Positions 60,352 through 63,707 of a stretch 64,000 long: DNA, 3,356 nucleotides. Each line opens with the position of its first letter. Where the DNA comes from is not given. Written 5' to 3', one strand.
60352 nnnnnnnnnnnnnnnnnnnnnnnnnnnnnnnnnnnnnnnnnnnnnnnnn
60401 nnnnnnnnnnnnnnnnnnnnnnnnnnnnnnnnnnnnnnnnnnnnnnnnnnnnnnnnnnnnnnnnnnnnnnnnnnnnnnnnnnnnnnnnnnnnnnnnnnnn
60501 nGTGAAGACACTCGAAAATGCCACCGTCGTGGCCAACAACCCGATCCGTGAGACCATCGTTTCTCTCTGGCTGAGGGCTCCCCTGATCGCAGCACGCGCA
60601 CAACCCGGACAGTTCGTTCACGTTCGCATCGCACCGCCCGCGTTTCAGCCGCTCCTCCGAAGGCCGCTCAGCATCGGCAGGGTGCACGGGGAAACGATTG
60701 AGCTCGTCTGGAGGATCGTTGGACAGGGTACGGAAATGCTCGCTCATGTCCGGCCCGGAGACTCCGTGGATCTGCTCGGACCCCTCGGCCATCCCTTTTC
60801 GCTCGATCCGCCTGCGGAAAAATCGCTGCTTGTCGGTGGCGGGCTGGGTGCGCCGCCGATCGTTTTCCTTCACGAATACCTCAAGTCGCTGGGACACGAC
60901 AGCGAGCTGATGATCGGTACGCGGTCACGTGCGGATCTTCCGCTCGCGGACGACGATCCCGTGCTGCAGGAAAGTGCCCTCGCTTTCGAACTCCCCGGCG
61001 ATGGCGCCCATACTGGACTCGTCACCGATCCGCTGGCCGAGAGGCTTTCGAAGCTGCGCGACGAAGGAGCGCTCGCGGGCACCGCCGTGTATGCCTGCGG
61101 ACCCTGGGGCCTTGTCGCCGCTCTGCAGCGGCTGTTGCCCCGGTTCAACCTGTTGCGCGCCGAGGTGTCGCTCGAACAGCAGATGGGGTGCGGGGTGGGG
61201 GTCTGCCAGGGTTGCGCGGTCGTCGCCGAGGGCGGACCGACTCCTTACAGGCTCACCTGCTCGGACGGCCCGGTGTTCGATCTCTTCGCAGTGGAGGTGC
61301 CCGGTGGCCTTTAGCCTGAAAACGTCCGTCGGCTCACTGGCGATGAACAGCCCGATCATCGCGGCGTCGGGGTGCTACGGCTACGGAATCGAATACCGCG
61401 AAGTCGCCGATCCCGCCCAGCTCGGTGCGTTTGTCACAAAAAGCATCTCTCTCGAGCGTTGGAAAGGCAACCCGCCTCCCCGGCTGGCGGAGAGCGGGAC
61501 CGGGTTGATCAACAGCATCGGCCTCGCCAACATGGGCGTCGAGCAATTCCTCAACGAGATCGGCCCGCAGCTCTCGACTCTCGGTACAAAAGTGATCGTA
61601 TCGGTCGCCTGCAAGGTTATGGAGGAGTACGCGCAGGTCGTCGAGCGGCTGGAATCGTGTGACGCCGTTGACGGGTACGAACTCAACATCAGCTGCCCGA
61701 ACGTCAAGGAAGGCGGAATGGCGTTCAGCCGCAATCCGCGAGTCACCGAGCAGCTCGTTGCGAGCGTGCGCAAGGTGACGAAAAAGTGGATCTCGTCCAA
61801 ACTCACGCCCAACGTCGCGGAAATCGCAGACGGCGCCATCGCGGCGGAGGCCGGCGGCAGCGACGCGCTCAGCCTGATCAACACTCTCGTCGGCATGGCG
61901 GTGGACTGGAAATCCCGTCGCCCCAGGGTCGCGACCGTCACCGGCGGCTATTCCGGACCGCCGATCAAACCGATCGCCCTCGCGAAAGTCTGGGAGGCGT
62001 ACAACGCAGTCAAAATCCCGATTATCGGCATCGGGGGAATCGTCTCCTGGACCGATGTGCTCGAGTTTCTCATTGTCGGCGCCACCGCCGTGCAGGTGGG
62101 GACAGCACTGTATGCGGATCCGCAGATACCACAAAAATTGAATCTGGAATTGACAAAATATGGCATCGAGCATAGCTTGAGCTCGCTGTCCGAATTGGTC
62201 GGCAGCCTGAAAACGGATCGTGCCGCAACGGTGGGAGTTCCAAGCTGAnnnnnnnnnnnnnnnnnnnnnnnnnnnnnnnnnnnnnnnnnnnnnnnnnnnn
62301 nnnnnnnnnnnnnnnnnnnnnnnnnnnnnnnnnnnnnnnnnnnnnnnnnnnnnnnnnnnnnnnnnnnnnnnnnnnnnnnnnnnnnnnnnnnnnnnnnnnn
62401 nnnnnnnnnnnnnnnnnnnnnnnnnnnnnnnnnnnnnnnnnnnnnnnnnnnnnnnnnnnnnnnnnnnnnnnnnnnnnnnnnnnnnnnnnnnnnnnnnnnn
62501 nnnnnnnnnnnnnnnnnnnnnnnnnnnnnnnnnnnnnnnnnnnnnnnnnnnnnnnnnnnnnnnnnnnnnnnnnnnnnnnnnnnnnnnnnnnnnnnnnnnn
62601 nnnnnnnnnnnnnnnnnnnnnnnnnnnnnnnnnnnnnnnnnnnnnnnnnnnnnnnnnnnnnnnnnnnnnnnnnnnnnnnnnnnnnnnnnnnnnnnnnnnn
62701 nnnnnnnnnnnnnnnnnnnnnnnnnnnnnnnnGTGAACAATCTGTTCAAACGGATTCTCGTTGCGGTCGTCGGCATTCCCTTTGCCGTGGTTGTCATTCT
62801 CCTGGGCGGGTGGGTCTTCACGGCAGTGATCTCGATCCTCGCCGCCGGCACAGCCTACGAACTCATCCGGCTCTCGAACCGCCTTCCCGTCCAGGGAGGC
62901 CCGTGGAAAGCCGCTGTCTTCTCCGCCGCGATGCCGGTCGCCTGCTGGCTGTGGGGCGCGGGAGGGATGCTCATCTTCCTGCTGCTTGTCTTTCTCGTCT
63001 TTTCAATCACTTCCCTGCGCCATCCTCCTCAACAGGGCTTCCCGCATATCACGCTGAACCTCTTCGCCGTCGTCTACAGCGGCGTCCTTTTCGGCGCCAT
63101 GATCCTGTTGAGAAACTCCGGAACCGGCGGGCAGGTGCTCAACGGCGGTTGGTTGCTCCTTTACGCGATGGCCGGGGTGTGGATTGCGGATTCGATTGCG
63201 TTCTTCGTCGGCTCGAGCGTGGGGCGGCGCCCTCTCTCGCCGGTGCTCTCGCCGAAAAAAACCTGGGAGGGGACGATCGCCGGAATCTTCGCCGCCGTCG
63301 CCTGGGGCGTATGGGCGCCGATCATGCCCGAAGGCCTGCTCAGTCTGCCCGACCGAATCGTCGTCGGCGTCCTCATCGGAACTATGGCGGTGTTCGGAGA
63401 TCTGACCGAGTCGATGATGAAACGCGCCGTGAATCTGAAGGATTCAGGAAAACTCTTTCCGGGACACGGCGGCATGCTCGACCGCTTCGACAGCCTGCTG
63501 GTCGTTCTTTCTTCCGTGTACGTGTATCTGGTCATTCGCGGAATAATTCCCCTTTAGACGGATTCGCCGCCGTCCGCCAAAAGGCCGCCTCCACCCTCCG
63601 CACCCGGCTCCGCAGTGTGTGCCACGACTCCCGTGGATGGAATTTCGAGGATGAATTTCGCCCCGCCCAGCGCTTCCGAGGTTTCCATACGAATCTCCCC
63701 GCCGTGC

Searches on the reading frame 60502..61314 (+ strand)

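Call 67: search_protein_families(library=pfam, proteins=[window:60502-61314:+], max_evalue=0.0001)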
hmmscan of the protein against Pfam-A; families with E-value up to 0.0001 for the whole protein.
window:60502-61314:+ (270 aa): 1 family
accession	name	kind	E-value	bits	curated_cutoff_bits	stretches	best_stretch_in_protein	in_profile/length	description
PF10418.14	DHODB_Fe-S_bind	-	1.3e-11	44.5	23.9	1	225-264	1-40/41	Iron-sulfur cluster binding domain of dihydroorotate dehydrogenase B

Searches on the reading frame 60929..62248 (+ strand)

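Call 67: search_protein_families(library=pfam, proteins=[window:60929-62248:+], max_evalue=0.0001)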
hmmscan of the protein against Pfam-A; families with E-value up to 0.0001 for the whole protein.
window:60929-62248:+ (439 aa): 3 families
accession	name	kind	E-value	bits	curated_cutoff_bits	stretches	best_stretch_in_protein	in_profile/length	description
PF01180.27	DHO_dh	-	2.8e-71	240.5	27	1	130-410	2-289/291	Dihydroorotate dehydrogenase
PF03060.21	NMO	-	2.7e-06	27.5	28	1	339-394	168-225/331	Nitronate monooxygenase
PF01207.24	Dus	-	7.2e-06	25.8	20.4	1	227-403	64-226/311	Dihydrouridine synthase (Dus)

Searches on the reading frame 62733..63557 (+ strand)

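Call 67: search_protein_families(library=pfam, proteins=[window:62733-63557:+], max_evalue=0.0001)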
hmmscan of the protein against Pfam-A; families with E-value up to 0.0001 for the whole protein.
window:62733-63557:+ (274 aa): 2 families
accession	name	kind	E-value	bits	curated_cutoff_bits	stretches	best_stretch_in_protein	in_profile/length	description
PF01148.25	CTP_transf_1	-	1.8e-56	192.3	24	1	6-267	2-262/264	Cytidylyltransferase family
PF01864.22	CarS-like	-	5.1e-05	23.8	22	1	172-268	44-142/175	CDP-archaeol synthase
